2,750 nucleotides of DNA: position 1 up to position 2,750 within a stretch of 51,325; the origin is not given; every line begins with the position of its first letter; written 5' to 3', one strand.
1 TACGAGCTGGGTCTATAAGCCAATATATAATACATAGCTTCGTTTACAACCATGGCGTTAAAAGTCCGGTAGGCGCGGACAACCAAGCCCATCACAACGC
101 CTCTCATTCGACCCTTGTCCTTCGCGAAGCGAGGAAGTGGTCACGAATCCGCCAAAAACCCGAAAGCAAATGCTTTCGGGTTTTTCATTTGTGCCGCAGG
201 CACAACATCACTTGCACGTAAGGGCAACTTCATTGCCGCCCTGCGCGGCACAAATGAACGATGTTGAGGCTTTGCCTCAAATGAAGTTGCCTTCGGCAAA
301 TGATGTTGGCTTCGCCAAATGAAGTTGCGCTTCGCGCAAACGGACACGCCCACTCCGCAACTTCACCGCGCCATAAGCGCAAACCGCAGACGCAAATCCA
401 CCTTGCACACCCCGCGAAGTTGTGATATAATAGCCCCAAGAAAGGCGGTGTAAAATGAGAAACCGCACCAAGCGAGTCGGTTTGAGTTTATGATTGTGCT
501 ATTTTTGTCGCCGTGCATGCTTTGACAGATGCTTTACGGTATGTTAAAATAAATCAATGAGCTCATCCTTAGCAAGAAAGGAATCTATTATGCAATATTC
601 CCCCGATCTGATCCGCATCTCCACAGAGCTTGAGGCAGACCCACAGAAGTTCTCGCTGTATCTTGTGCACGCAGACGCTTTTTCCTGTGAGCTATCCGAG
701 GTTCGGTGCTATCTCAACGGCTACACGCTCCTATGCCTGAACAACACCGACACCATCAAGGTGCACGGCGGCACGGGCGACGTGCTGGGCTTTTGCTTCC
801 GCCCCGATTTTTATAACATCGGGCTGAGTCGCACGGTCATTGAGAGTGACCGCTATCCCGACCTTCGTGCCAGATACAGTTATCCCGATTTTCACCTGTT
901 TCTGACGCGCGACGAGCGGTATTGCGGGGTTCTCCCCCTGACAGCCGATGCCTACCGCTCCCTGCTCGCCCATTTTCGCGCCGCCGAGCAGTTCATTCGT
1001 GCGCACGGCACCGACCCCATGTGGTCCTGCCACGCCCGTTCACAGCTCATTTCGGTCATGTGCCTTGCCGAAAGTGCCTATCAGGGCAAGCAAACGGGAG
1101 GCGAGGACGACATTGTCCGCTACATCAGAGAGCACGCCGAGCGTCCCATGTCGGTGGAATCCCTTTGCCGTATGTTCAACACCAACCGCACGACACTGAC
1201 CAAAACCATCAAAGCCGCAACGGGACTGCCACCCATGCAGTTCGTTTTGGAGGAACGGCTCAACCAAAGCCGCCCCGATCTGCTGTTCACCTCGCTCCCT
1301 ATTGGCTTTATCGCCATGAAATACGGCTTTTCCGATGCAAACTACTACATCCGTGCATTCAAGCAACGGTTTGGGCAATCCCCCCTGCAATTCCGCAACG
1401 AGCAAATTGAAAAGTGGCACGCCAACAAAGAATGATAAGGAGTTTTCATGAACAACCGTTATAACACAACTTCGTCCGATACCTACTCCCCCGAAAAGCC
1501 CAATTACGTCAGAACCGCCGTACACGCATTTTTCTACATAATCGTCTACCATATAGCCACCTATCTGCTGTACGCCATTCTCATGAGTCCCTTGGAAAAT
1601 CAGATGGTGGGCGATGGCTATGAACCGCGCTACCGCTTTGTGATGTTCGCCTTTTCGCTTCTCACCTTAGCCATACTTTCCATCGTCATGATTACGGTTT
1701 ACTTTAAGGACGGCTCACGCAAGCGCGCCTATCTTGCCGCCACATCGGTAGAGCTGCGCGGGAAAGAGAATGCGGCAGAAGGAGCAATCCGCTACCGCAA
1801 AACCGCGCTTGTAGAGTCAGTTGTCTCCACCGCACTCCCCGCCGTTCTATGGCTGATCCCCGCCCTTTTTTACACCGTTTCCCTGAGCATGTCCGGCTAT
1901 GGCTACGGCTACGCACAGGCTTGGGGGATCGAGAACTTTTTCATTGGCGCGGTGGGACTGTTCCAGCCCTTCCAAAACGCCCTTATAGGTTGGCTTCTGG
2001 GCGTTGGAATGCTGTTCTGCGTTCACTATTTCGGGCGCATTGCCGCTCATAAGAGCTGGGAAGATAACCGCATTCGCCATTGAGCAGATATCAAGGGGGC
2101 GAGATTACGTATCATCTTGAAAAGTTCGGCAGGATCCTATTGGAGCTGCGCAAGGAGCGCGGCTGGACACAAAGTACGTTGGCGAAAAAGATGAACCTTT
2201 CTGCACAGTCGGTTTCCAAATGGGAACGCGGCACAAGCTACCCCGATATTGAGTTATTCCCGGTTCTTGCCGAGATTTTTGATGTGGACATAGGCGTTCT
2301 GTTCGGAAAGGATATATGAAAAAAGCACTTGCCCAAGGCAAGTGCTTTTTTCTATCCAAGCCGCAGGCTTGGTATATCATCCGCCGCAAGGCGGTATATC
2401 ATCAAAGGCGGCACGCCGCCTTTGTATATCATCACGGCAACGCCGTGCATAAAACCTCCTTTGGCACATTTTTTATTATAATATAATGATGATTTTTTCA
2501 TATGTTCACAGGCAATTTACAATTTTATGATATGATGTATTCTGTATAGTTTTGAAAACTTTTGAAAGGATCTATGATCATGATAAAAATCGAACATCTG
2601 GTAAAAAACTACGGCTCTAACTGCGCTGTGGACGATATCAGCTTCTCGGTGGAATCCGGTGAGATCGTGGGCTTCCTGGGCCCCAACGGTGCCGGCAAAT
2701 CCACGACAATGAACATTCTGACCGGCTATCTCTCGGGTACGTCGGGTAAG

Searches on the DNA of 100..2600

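Call 76: search_rna_families(source=window, start=100, end=2600, threshold=evalue, max_evalue=1)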
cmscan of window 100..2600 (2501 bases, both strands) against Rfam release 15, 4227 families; matches with E-value up to 1: 4.
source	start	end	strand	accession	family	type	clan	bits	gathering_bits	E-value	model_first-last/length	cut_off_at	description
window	256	330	+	RF01706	Gut-1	Gene; sRNA;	-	28.5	50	0.0076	1-77/77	no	Gut-1 RNA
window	2275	2354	+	RF00506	Thr_leader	Cis-reg; leader;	-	24.8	55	0.089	1-118/118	no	Threonine operon leader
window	100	186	+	RF04178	BTnc005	Gene; sRNA;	-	21.2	174.8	0.058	110-205/205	5'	Bacteroides sRNA BTnc005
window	2319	2351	-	RF02377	SurA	Gene; sRNA;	-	16.2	100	0.21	244-277/279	no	SurA sRNA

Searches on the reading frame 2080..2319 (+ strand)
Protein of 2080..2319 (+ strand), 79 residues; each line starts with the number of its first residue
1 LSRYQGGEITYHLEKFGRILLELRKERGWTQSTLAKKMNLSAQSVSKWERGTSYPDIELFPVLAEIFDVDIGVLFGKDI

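Call 50: search_protein_families(library=pfam, proteins=[window:2080-2319:+])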
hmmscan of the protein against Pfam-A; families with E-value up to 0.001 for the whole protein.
window:2080-2319:+ (79 aa): 5 families
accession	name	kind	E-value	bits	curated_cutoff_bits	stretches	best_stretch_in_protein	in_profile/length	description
PF01381.28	HTH_3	-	9.9e-15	54.8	23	1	21-73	2-54/55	Helix-turn-helix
PF13560.12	HTH_31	-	2.5e-09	37.7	27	1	16-70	2-57/64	Helix-turn-helix domain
PF12844.13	HTH_19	-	2.9e-08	33.9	30.2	1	17-72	1-56/64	Helix-turn-helix domain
PF13443.12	HTH_26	-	1.4e-06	28.9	22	1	20-72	2-55/63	Cro/C1-type HTH DNA-binding domain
PF04545.22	Sigma70_r4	-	0.0004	20.3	24.1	1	19-50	11-42/50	Sigma-70, region 4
